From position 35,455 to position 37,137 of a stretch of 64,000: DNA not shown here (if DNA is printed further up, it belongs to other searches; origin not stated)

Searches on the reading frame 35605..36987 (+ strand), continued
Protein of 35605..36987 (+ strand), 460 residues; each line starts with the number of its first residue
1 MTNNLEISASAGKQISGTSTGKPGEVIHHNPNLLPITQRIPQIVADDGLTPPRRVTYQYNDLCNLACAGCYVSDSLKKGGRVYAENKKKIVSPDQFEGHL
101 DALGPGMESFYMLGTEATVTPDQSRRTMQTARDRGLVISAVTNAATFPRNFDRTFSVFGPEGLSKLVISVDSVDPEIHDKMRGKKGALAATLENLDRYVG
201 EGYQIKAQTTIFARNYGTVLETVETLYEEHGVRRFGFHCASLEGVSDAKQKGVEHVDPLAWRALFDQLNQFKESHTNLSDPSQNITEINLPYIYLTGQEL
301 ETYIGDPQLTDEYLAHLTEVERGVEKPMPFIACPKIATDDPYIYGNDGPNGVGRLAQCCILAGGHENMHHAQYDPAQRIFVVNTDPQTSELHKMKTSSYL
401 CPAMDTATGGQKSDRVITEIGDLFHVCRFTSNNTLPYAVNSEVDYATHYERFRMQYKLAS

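Call 65: predict_structure(alignment_id=A2)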
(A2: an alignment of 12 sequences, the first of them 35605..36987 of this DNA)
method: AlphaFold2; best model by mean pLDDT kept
length: 460 residues; sequences in the alignment: 12
mean_pLDDT: 70.4   pTM: 0.76
mean pLDDT of the five models: 70.4, 67.4, 62.8, 62.7, 62.4
residues with pLDDT >= 90: 89; 70-90: 187; 50-70: 95; < 50: 89
segments of 3 or more residues with pLDDT < 50: 1-46, 64-87, 328-338, 360-363
pLDDT, mean of each block of 10 residues (from residue 1): 25 27 29 34 45 76 46 38 44 84 84 78 90 91 85 91 90 88 83 95 92 84 97 87 55 70 88 93 91 81 73 78 62 49 69 67 58 85 78 63 54 76 76 71 64 54
secondary structure, 60 per line:
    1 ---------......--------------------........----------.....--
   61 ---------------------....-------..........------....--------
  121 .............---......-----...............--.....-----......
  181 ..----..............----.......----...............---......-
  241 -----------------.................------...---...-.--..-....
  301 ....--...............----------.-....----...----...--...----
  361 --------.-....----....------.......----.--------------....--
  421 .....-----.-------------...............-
elements in order: H10-15 H36-43 E54-58 H82-85 H93-102 E109-112 H121-133 E137-142 H148-162 E165-169 H175-182 H187-200 E205-211 H216-230 E234-239 H258-274 E287-289 H297-304 H307-321 H334-337 E342-344 E354-356 E371-374 E379-382 H390-395 E415-418 E421-425 H445-459

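Call 69: list_cluster_members(proteins=[P0008, P0001, window:37029-38066:-, P0009])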
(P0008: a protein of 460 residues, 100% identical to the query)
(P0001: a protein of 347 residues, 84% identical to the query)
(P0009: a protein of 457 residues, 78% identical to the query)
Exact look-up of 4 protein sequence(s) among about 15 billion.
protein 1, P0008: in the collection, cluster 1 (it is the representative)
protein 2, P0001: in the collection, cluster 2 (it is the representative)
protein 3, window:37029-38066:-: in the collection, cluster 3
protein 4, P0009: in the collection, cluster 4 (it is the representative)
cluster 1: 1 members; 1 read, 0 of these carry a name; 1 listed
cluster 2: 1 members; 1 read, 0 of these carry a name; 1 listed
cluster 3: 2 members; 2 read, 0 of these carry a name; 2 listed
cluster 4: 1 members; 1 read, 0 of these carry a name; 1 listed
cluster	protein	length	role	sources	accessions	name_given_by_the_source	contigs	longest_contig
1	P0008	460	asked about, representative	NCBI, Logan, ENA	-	-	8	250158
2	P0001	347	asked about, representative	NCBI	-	-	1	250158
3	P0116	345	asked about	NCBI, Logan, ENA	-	-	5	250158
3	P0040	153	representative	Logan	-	-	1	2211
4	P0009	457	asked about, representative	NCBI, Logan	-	-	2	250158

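Call 84: find_related_loci(query=A2, collection=viral_contigs, flank=5000)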
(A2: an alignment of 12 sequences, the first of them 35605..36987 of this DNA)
Query A2 (460 aa) in viral_contigs; peptide patterns used: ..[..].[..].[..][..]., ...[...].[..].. (x = any residue, [..] = any of these).
27 stretches matched a pattern, but none encodes a relative of the query by tblastn (E <= 1e-3).

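Call 91: search_protein_families(library=pfam, proteins=[L010:223-738:-, L010:1-204:-], max_evalue=0.001)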
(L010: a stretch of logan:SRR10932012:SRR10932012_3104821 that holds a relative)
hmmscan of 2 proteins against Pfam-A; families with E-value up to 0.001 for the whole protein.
L010:223-738:- (171 aa): 1 family
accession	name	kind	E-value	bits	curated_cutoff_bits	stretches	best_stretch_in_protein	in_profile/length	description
PF13091.12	PLDc_2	-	4.1e-11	43.3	27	1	35-142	4-114/132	PLD-like domain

L010:1-204:- (68 aa): 0 families
